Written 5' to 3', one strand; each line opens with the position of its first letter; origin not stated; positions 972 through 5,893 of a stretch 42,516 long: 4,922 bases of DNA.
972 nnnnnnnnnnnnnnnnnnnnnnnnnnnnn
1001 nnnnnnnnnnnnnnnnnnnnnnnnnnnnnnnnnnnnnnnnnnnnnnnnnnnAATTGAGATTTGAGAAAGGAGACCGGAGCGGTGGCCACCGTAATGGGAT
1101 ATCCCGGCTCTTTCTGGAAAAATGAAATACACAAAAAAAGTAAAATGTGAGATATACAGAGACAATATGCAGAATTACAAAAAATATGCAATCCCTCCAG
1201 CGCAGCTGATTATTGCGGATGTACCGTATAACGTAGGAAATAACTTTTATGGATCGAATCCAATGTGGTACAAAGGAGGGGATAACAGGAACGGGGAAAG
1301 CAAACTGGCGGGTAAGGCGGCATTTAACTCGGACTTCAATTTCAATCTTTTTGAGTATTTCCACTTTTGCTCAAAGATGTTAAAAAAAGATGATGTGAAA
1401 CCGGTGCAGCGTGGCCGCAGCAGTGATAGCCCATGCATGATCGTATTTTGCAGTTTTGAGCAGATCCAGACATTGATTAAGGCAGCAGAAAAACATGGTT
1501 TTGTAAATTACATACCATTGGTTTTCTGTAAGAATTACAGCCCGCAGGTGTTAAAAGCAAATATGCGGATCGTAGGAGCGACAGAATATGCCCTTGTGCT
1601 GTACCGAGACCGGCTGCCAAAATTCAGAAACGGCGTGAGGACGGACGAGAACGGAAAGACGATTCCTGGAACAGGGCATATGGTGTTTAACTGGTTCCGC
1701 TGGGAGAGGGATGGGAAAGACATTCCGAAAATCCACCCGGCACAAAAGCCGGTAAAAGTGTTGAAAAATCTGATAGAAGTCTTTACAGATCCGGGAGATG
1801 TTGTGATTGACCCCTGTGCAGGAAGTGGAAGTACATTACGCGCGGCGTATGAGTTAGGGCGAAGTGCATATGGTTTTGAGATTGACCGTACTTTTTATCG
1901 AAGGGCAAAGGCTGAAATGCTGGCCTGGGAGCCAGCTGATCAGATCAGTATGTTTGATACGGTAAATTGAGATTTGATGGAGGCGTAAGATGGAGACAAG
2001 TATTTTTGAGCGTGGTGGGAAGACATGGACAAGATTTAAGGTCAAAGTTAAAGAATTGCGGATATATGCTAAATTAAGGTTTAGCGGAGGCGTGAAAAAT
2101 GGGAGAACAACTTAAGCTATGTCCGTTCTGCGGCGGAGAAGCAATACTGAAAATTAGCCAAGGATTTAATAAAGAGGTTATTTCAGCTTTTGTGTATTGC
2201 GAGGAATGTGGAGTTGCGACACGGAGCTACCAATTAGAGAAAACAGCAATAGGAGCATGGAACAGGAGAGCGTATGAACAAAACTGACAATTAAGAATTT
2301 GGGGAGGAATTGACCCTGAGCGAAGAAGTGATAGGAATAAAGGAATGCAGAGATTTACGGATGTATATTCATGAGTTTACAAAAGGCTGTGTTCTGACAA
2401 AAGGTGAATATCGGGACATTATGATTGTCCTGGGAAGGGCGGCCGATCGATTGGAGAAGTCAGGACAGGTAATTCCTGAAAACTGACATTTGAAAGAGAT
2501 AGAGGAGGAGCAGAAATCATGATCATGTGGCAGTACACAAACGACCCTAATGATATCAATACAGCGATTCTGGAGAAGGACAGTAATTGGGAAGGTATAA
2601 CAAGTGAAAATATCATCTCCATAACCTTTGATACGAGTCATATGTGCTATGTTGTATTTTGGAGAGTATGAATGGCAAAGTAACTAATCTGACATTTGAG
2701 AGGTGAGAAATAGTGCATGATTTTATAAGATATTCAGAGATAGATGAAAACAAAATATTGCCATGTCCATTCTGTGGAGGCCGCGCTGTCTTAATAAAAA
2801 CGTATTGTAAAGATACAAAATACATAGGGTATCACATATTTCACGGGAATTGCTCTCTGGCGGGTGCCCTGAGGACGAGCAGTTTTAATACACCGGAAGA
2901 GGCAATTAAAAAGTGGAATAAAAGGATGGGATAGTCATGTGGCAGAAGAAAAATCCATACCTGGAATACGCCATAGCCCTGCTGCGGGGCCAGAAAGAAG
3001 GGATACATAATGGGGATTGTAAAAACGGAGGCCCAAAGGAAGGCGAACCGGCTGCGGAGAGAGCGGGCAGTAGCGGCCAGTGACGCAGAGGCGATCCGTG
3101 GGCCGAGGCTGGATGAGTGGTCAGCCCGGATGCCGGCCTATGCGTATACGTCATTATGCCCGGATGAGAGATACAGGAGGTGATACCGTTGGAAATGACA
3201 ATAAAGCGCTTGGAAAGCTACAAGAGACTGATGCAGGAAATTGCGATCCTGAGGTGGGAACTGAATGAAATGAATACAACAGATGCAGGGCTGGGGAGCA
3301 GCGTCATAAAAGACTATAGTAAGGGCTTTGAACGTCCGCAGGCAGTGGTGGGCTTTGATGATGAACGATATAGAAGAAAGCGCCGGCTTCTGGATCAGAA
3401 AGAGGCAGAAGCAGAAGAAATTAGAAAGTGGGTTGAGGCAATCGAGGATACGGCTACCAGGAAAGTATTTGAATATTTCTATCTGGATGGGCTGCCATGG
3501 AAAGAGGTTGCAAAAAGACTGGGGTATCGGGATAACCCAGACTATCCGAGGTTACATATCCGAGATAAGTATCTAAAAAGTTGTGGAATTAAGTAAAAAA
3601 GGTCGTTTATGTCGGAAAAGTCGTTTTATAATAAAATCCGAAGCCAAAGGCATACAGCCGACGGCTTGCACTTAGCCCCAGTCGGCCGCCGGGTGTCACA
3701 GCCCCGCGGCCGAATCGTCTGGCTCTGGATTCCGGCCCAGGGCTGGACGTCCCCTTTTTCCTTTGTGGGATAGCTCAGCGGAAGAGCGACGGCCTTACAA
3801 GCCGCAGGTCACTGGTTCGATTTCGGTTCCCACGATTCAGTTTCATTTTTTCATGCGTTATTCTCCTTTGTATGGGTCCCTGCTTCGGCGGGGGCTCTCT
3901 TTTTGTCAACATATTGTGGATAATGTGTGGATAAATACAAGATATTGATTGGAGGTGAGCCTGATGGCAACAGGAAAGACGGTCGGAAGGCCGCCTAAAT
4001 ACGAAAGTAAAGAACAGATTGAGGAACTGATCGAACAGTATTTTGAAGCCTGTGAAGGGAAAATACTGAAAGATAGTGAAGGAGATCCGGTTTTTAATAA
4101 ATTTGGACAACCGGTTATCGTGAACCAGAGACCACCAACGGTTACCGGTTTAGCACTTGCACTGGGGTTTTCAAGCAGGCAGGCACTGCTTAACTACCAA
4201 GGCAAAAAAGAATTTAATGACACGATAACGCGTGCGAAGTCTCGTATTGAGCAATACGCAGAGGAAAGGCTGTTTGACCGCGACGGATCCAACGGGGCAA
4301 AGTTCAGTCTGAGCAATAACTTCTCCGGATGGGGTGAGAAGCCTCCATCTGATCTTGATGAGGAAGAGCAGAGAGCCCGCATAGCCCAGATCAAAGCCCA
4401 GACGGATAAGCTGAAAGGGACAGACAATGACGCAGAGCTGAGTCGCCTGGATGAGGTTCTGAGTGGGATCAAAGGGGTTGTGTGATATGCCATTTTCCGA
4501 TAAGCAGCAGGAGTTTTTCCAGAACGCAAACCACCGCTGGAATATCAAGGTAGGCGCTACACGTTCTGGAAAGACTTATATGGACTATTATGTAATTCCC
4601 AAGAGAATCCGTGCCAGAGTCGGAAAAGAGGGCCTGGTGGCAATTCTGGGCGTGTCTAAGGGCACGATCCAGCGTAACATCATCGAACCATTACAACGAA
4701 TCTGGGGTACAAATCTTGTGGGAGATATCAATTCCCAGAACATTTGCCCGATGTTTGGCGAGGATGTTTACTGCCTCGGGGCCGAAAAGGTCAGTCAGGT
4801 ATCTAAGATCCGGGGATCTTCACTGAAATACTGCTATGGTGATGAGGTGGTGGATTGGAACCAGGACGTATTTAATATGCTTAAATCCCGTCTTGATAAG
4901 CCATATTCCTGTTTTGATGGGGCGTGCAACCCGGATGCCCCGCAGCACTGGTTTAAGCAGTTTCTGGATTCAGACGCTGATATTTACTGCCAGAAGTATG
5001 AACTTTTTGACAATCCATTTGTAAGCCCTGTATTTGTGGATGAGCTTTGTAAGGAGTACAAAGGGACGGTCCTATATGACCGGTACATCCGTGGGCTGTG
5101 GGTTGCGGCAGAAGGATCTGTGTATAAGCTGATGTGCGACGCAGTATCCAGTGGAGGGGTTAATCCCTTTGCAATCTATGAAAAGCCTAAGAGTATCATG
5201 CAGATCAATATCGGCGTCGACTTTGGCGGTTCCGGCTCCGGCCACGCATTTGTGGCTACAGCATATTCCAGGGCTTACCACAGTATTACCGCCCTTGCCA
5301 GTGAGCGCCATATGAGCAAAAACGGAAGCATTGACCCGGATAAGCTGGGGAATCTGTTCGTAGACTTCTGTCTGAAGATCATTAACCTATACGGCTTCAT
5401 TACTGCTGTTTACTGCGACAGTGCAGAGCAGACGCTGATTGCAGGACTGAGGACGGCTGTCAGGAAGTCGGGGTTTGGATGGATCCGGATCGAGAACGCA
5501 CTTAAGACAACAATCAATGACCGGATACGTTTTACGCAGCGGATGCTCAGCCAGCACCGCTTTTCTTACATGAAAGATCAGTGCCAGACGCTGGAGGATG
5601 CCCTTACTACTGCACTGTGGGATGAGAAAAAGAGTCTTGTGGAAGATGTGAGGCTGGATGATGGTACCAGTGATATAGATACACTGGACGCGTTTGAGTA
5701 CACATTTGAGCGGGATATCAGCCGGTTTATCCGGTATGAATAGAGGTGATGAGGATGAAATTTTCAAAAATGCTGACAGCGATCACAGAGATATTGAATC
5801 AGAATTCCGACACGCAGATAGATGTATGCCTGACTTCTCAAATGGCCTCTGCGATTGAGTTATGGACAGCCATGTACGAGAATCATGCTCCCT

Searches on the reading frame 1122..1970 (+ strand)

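Call 75: search_protein_families(library=pfam, proteins=[window:1122-1970:+])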
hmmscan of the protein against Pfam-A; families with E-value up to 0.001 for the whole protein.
window:1122-1970:+ (282 aa): 1 family
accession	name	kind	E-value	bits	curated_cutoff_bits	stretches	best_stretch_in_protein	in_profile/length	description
PF01555.25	N6_N4_Mtase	-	1.1e-24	88.1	26.7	1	28-263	2-220/221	DNA methylase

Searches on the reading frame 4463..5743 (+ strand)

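Call 75: search_protein_families(library=pfam, proteins=[window:4463-5743:+])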
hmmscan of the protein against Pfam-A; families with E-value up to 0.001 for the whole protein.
window:4463-5743:+ (426 aa): 1 family
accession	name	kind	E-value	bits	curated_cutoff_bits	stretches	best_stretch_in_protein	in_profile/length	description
PF03237.21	Terminase_6N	-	3.7e-06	27.2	22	1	58-224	29-211/215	Terminase large subunit, T4likevirus-type, N-terminal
